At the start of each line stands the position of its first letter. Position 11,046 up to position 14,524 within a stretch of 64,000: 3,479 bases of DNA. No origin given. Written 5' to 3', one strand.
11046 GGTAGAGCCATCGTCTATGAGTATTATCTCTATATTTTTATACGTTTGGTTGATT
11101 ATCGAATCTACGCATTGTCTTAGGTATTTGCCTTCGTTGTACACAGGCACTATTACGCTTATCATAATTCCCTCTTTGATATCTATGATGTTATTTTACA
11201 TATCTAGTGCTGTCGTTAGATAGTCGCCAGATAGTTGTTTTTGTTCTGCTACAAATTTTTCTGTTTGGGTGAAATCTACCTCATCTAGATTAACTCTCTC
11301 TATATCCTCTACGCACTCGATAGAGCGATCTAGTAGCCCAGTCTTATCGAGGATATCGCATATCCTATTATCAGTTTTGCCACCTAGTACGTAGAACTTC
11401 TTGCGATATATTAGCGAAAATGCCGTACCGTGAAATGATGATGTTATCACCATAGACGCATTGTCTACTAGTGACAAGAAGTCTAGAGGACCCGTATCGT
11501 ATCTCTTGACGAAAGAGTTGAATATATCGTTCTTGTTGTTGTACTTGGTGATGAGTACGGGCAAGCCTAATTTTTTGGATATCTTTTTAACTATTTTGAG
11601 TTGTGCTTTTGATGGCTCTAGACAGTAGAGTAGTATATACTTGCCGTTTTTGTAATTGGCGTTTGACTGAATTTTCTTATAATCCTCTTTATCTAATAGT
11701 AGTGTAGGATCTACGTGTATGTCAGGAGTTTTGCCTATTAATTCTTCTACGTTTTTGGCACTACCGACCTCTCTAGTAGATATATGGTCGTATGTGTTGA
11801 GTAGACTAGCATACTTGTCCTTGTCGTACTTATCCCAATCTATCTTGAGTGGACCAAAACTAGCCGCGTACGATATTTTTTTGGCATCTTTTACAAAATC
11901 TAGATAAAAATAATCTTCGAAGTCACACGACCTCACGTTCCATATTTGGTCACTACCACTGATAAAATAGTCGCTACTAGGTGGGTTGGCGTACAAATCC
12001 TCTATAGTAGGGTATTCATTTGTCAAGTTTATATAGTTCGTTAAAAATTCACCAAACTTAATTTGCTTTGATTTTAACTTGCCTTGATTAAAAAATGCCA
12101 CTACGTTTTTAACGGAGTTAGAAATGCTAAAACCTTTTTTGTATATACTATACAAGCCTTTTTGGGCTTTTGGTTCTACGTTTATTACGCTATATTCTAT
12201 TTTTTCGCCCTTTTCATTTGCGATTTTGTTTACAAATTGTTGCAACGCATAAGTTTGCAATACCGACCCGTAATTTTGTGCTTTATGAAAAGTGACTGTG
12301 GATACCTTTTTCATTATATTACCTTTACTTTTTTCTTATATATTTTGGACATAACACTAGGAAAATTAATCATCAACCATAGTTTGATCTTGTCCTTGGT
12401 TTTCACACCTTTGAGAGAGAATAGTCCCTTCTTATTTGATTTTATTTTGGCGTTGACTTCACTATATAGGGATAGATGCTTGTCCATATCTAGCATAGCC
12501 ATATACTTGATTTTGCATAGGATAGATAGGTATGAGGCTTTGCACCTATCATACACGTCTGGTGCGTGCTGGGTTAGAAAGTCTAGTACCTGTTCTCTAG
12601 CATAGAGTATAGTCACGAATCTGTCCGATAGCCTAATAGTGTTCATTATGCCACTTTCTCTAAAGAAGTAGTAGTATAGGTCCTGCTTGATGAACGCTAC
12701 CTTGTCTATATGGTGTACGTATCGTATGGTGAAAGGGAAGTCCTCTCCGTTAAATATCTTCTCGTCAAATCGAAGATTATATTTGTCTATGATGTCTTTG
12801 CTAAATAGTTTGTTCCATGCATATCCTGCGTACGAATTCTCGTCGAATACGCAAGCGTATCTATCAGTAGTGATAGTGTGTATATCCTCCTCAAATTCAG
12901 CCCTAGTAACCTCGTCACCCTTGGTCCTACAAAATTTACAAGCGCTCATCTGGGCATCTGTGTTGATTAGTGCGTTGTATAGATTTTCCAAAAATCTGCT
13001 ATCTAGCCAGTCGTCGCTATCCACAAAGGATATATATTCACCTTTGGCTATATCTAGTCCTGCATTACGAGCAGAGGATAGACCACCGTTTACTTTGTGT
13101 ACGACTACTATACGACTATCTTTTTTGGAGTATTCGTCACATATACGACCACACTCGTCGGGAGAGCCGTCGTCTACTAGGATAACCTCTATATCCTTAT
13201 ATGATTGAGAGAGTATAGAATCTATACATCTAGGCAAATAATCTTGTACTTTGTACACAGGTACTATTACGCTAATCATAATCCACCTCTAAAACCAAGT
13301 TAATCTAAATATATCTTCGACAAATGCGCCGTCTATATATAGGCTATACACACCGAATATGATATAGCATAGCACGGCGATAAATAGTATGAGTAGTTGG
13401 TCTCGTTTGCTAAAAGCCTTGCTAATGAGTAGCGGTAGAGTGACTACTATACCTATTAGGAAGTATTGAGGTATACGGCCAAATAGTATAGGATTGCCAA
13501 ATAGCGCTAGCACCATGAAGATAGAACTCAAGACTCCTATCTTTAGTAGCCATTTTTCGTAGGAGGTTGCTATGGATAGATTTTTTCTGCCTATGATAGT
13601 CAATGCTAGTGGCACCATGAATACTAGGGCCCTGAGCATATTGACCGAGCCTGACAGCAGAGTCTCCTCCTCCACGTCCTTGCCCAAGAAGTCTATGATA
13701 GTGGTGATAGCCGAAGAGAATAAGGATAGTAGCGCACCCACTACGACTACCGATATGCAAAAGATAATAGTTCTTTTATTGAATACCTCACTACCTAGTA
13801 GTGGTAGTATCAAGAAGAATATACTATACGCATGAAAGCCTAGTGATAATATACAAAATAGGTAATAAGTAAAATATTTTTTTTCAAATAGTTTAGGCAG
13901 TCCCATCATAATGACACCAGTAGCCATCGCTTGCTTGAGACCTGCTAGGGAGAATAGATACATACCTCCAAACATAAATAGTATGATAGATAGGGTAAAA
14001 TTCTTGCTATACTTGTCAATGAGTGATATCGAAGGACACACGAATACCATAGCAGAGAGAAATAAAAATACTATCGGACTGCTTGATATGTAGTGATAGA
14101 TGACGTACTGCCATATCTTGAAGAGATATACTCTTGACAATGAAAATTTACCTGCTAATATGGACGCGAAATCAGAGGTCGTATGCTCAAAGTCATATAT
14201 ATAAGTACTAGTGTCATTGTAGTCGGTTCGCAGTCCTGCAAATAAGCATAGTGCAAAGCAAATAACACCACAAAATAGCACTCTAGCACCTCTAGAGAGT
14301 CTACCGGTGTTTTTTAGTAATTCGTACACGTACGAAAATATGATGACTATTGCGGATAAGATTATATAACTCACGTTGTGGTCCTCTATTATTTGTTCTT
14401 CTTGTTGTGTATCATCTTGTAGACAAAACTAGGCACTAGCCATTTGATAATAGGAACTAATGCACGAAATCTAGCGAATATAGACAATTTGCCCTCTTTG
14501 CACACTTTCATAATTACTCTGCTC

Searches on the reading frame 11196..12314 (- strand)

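Call 51: search_protein_families(library=pfam, proteins=[window:11196-12314:-], max_evalue=0.001)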
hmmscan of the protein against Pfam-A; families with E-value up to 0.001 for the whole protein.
window:11196-12314:- (372 aa): 1 family
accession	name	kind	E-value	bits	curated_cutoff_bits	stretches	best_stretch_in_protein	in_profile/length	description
PF04230.19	PS_pyruv_trans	-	6.8e-33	115.2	25.3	1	14-311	1-277/280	Polysaccharide pyruvyl transferase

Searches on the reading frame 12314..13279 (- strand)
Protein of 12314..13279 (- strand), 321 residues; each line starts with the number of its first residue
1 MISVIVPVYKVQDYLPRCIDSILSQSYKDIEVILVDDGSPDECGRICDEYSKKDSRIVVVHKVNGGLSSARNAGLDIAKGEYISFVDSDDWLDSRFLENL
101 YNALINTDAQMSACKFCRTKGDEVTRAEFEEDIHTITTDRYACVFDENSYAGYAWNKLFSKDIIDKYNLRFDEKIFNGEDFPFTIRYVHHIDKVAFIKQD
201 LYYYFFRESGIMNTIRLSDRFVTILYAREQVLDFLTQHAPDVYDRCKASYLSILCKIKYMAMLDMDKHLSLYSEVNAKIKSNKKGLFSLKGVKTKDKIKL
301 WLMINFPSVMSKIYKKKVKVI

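Call 51: search_protein_families(library=pfam, proteins=[window:12314-13279:-], max_evalue=0.001)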
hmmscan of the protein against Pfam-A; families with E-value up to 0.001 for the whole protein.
window:12314-13279:- (321 aa): 3 families
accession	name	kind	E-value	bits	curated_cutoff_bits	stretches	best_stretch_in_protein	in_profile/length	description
PF00535.33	Glycos_transf_2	-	7.2e-38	130.6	23.3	1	3-166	1-166/168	Glycosyl transferase family 2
PF13641.12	Glyco_tranf_2_3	-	8.8e-12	46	27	1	2-126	3-133/230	Glycosyltransferase like family 2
PF10111.15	Glyco_tranf_2_2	-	1.9e-09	37.8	27.3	1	3-102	1-104/276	Glycosyltransferase like family 2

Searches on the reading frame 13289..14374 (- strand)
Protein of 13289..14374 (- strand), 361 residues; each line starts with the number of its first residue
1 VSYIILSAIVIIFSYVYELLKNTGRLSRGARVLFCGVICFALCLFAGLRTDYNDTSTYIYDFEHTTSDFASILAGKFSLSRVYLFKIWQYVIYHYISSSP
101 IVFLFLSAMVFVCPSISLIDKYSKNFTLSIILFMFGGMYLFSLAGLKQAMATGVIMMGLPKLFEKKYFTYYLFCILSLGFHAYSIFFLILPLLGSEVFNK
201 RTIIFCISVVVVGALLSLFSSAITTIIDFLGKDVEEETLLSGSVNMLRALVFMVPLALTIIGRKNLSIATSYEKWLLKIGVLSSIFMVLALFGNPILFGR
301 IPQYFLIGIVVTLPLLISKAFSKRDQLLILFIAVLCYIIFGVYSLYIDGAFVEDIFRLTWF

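Call 51: search_protein_families(library=pfam, proteins=[window:13289-14374:-], max_evalue=0.001)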
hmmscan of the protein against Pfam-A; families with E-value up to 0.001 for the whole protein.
window:13289-14374:- (361 aa): 1 family
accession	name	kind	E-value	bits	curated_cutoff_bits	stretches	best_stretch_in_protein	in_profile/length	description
PF14897.12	EpsG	-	2e-31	109.8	30.1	1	33-348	2-315/326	EpsG family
